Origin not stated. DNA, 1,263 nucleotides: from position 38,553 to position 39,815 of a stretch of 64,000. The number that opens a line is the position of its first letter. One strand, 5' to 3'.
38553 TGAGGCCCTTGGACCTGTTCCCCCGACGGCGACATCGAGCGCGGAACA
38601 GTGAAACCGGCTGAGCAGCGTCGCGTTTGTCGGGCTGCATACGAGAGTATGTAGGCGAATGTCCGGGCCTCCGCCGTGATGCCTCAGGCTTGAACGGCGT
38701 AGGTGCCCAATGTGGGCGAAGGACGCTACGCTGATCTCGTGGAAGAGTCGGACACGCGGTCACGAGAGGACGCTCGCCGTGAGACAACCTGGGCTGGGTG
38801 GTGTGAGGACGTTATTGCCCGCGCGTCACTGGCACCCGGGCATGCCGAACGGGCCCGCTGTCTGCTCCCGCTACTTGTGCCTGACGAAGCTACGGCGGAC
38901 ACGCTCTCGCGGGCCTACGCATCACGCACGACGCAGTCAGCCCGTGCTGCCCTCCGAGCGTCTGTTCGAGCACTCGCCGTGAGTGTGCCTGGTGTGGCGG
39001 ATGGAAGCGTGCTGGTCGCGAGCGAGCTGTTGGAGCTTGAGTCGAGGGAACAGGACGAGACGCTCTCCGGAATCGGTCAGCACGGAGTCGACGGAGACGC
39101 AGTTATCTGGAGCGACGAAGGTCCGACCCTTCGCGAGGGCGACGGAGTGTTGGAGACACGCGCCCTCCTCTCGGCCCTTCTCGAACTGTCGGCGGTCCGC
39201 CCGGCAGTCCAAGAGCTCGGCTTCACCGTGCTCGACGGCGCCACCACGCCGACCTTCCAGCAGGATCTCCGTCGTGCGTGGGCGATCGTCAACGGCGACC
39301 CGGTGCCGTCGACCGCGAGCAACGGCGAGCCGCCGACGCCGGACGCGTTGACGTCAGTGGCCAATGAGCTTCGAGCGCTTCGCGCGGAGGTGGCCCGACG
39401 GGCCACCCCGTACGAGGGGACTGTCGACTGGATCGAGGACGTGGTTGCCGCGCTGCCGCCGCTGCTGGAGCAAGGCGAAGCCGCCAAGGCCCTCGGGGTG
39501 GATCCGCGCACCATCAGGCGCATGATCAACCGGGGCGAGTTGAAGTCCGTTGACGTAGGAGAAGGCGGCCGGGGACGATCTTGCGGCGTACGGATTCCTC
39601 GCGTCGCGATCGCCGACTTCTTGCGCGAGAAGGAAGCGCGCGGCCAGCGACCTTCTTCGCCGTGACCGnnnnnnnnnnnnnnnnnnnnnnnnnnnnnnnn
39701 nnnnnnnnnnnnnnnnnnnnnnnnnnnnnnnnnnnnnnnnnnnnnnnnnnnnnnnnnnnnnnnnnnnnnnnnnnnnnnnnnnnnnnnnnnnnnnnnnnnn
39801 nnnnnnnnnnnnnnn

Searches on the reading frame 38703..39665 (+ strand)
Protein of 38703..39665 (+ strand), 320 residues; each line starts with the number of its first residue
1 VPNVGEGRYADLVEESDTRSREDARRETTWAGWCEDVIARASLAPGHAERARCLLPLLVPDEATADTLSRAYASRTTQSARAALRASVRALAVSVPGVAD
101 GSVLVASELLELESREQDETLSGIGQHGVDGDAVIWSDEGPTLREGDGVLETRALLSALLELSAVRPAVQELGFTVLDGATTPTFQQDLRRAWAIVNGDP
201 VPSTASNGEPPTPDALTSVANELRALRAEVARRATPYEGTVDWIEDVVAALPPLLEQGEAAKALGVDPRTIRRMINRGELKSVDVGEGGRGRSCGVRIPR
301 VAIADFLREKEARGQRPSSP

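Call 3: search_protein_families(library=pfam, proteins=[window:38703-39665:+], max_evalue=0.01)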
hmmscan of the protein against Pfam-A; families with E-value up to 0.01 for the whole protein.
window:38703-39665:+ (320 aa): 4 families
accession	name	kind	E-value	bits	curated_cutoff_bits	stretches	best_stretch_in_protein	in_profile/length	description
PF12728.13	HTH_17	-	1.6e-10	41.5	27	1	258-310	5-50/51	Helix-turn-helix domain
PF00376.29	MerR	-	1.7e-05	25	28.2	1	258-290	3-35/38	MerR family regulatory protein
PF13551.12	HTH_29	-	0.0021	18.6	28.1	1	259-292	17-54/64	Winged helix-turn helix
PF13411.12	MerR_1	-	0.0032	18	21.6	1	258-290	4-35/69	MerR HTH family regulatory protein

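Call 4: search_protein_families(library=padloc, proteins=[window:38703-39665:+], max_evalue=0.01)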
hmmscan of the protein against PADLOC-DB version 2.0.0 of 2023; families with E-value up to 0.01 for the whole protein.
window:38703-39665:+ (320 aa): 1 family
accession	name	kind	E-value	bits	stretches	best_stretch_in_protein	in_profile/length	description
PDLC04133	mad1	-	4e-06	25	1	257-310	8-54/60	mads_1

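Call 6: search_protein_families(library=ncbifam, proteins=[window:38703-39665:+], max_evalue=0.01)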
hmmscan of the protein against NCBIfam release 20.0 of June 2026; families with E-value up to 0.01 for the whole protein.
window:38703-39665:+ (320 aa): 1 family
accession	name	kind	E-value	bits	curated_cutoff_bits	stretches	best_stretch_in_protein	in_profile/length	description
TIGR01764.1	excise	domain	4.2e-06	27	28.8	1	259-288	6-35/49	excisionase family DNA-binding protein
